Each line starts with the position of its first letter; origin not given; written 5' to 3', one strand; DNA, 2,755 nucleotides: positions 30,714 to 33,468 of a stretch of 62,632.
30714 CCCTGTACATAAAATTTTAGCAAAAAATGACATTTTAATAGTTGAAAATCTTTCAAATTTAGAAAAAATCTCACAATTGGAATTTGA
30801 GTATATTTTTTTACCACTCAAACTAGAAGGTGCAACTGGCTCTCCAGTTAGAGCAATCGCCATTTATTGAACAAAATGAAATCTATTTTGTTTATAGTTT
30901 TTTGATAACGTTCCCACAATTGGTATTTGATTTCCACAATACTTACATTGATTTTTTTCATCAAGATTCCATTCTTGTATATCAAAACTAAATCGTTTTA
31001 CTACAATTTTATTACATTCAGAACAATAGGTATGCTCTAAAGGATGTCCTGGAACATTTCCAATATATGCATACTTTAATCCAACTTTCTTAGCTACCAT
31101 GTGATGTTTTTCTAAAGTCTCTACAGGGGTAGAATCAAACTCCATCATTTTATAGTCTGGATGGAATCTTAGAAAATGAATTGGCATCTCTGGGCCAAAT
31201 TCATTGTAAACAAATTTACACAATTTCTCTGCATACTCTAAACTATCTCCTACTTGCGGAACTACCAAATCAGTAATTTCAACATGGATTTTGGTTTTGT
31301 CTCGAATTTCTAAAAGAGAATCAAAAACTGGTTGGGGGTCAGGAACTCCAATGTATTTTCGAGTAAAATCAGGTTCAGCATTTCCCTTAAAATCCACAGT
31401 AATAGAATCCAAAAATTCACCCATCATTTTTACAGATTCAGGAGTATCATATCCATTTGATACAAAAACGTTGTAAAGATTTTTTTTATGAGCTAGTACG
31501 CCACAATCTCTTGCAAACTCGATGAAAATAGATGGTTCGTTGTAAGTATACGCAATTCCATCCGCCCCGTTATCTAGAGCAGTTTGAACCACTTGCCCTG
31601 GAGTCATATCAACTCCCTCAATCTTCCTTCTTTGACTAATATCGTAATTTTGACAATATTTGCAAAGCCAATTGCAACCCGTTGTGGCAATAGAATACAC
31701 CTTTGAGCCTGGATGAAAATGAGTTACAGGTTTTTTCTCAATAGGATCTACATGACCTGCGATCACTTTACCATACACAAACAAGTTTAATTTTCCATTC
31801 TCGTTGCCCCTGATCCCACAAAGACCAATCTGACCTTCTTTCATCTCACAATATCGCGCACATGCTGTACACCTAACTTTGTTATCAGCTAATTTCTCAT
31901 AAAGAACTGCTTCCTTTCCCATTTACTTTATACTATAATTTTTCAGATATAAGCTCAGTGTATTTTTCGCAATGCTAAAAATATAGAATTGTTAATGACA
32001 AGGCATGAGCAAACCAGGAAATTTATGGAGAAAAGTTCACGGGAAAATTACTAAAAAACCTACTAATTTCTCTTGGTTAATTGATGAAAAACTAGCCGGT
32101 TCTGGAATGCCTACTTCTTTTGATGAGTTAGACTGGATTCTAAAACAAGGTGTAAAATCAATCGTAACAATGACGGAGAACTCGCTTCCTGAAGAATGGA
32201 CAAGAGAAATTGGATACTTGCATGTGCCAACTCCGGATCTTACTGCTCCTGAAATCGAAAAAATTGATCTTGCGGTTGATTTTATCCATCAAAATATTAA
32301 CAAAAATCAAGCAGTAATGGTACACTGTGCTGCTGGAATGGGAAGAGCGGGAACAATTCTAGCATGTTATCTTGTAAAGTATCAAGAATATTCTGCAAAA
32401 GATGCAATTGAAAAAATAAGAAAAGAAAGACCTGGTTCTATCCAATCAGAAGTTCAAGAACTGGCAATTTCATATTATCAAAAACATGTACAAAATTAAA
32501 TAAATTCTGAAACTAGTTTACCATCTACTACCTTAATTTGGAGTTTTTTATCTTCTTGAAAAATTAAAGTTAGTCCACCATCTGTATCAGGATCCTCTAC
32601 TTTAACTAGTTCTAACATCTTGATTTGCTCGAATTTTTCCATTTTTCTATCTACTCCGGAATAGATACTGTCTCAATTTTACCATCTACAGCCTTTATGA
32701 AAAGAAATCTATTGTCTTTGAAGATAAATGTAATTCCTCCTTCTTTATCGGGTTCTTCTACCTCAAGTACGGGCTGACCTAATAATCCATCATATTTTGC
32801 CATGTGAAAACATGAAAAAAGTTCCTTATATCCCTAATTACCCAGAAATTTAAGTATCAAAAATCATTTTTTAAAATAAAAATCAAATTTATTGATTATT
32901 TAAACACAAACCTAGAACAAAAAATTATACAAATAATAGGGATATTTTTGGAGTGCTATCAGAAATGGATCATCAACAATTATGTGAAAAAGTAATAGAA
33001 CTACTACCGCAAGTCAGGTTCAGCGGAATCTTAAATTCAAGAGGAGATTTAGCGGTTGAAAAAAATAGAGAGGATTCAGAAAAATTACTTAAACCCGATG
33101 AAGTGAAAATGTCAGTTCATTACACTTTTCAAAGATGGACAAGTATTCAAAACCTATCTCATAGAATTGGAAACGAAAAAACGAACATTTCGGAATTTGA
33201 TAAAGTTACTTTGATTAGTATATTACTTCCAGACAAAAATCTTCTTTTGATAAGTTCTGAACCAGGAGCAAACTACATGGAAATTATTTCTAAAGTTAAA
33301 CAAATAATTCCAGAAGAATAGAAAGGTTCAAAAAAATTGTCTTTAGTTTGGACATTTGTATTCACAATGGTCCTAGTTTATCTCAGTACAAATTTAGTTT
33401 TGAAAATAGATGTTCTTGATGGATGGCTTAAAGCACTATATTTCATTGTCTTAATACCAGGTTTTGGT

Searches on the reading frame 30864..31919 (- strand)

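Call 83: search_protein_families(library=pfam, proteins=[window:30864-31919:-], max_evalue=0.01)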
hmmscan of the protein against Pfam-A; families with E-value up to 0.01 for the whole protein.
window:30864-31919:- (351 aa): 1 family
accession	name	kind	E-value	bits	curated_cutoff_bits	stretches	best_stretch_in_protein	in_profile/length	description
PF04055.27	Radical_SAM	-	2.6e-14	54.2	29.5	1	77-236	2-165/166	Radical SAM superfamily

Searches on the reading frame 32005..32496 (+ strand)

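Call 83: search_protein_families(library=pfam, proteins=[window:32005-32496:+], max_evalue=0.01)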
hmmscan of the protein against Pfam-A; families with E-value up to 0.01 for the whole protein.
window:32005-32496:+ (164 aa): 7 families
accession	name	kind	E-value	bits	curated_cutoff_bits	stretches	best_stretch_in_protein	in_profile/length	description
PF22784.1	PTP-SAK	-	3.2e-25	89.4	27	1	20-154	2-152/153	Swiss Army Knife protein, DSP-PTPase phosphatase domain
PF22785.1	Tc-R-P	-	3.1e-21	76.3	27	1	40-126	14-104/106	Polymorphic toxin system, DSP-PTPase phosphatase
PF00782.25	DSPc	-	1.1e-18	67.8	33.5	1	50-146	19-118/133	Dual specificity phosphatase, catalytic domain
PF22741.1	PTP-NADK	-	3.8e-11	43.1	27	1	40-147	39-156/163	DSP-PTPase phosphatase fused to NAD+ Kinase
PF00102.32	Y_phosphatase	-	5.2e-09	36.5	20.9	1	77-151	143-224/234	Protein-tyrosine phosphatase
PF14566.11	PTPlike_phytase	-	2.2e-07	31.5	27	1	64-122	97-154/158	Inositol hexakisphosphate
PF05706.17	CDKN3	-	0.0022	18.1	20.7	1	72-127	104-159/168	Cyclin-dependent kinase inhibitor 3 (CDKN3)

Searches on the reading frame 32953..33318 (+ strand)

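Call 3: search_protein_families(library=pfam, proteins=[window:32953-33318:+], max_evalue=1)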
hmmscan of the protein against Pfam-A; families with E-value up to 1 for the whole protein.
window:32953-33318:+ (122 aa): 1 family
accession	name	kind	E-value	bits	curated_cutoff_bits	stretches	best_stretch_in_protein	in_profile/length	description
PF20364.3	DUF6659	-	0.12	13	27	1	15-111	16-111/131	Family of unknown function (DUF6659)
